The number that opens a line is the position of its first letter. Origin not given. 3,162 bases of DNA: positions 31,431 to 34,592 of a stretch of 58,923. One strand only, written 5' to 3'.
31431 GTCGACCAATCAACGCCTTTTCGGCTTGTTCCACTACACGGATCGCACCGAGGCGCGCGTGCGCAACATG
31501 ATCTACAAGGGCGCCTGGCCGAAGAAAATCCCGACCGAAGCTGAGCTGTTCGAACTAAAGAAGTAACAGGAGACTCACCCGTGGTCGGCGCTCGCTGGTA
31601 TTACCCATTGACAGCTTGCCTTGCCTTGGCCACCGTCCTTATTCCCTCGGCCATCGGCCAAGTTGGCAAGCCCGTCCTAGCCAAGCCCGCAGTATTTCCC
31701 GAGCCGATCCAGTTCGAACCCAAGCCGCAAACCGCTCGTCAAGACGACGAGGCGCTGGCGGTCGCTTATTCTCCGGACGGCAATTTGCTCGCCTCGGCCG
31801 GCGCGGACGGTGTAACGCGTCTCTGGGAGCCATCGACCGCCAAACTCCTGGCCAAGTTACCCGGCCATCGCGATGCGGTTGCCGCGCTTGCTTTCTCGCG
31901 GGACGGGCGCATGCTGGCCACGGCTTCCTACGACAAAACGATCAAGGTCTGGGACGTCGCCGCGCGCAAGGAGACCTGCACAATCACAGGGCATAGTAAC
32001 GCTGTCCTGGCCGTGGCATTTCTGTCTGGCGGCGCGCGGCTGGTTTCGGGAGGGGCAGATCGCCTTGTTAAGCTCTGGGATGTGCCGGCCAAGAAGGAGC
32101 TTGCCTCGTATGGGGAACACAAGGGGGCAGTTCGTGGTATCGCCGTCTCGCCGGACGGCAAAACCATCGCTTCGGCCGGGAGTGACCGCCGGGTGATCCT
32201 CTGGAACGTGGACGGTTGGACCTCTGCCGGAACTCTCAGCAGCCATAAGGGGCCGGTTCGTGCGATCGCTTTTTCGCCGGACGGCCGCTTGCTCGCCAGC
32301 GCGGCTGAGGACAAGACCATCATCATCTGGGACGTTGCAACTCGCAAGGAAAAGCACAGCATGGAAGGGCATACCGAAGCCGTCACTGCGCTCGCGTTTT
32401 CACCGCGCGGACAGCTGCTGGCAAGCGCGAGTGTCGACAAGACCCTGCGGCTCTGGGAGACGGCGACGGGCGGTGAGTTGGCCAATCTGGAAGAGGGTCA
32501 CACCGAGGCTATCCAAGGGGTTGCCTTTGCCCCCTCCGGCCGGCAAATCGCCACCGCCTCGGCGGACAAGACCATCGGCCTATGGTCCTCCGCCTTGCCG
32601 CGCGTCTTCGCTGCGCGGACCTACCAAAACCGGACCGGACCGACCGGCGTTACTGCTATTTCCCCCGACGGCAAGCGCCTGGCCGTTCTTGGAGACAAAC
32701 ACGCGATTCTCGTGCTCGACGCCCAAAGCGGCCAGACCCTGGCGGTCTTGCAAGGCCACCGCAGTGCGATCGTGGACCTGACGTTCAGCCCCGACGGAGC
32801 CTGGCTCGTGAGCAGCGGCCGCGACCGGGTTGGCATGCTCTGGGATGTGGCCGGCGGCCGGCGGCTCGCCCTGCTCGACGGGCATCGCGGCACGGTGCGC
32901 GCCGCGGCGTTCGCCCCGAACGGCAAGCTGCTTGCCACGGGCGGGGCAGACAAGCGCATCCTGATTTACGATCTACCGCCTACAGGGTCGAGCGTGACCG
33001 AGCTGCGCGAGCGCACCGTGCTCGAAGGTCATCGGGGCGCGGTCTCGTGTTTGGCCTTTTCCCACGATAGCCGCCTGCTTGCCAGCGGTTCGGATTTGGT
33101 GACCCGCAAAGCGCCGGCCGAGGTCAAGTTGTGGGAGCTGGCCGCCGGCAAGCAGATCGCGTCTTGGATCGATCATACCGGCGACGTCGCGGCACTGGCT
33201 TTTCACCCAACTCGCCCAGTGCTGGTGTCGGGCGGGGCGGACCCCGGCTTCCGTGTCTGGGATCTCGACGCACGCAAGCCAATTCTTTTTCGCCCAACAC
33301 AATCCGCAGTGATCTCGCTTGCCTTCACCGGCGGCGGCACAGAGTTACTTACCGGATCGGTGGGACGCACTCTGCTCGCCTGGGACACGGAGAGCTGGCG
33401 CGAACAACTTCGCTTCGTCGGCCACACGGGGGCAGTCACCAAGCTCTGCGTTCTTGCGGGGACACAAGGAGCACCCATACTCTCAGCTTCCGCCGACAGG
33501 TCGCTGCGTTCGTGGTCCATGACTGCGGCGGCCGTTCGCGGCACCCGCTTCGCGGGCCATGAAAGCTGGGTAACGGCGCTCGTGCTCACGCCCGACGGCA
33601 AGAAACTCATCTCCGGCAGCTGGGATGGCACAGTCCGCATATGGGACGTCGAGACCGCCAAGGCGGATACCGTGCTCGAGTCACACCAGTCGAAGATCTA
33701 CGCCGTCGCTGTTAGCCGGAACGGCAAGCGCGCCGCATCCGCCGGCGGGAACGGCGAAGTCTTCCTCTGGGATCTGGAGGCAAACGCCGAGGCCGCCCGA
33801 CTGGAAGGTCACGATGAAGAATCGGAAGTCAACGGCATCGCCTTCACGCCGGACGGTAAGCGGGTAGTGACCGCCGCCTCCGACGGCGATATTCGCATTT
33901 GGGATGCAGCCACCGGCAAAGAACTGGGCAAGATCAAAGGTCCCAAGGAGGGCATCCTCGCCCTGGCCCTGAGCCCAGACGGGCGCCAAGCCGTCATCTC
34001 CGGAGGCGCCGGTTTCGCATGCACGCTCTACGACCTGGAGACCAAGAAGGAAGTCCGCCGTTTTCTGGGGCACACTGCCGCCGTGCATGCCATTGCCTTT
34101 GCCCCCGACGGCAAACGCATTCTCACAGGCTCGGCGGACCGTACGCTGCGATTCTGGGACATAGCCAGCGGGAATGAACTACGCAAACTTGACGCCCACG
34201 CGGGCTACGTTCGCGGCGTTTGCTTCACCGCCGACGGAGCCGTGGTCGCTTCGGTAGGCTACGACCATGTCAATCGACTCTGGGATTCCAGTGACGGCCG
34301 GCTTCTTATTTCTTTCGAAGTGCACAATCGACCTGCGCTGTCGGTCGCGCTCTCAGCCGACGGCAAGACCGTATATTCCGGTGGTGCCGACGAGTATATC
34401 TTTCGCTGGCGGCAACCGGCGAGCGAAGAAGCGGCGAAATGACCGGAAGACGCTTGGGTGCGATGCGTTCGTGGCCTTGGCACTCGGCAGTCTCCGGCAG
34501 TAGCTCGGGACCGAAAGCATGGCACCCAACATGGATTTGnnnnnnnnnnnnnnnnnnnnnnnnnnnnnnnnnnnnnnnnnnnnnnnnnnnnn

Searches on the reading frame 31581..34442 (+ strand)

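Call 78: search_protein_families(library=pfam, proteins=[window:31581-34442:+], max_evalue=0.000001)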
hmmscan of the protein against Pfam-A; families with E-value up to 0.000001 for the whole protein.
window:31581-34442:+ (953 aa): 57 families (the best 25 are shown)
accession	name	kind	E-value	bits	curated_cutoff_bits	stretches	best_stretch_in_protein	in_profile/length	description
PF25173.1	Beta-prop_WDR3_1st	-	5.2e-189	623.2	154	7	54-210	28-184/184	WDR3 first beta-propeller domain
PF00400.38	WD40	-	9.3e-180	576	27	10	88-125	2-39/39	WD domain, G-beta repeat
PF25174.1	Beta-prop_THOC3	-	3.5e-176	584.2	305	7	702-943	1-240/272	THOC3 beta-propeller domain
PF24814.1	WD40_Prp19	-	9.9e-147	487.8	320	7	130-293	40-205/281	Prp19 WD40 domain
PF25175.1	Beta-prop_WDR5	-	4.8e-124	413.9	250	6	576-842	12-276/296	WDR5 beta-propeller domain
PF24807.1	WD40_CDC20-Fz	-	3.5e-123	411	200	6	704-943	52-292/292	CDC20/Fizzy WD40 domain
PF23414.1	Beta-prop_EML_2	-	2.6e-118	394.6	90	8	154-302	13-161/266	Echinoderm microtubule-associated protein second beta-propeller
PF25172.1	Beta-prop_WDR3_2nd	-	1.3e-110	369.7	140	6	51-209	129-287/293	WDR3 second beta-propeller domain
PF24817.1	WD40_WDHD1_1st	-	2.3e-108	362.2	109.9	7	215-300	78-163/291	WDHD1 first WD40 domain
PF25391.1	WD40_Gbeta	-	5e-100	335.2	150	8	589-749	157-316/340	G protein beta WD-40 repeat protein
PF25168.1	Beta-prop_WDR36-Utp21_2nd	-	1.2e-97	327.6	84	5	304-457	153-302/335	WDR36/Utp21 second beta-propeller domain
PF25047.1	Beta-prop_TEP1_2nd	-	1.5e-94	316.4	89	6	657-792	86-219/255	TEP-1 second beta-propeller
PF24105.1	Beta-prop_CAF1B_HIR1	-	2.4e-93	313.6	80.5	5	197-343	37-207/383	CAF1B/HIR1 beta-propeller domain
PF24805.1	EIF3I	-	2.1e-79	267.5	200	5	612-828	6-226/324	EIF3I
PF24796.1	WDR55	-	2.8e-77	260.1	200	4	51-210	3-166/296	WDR55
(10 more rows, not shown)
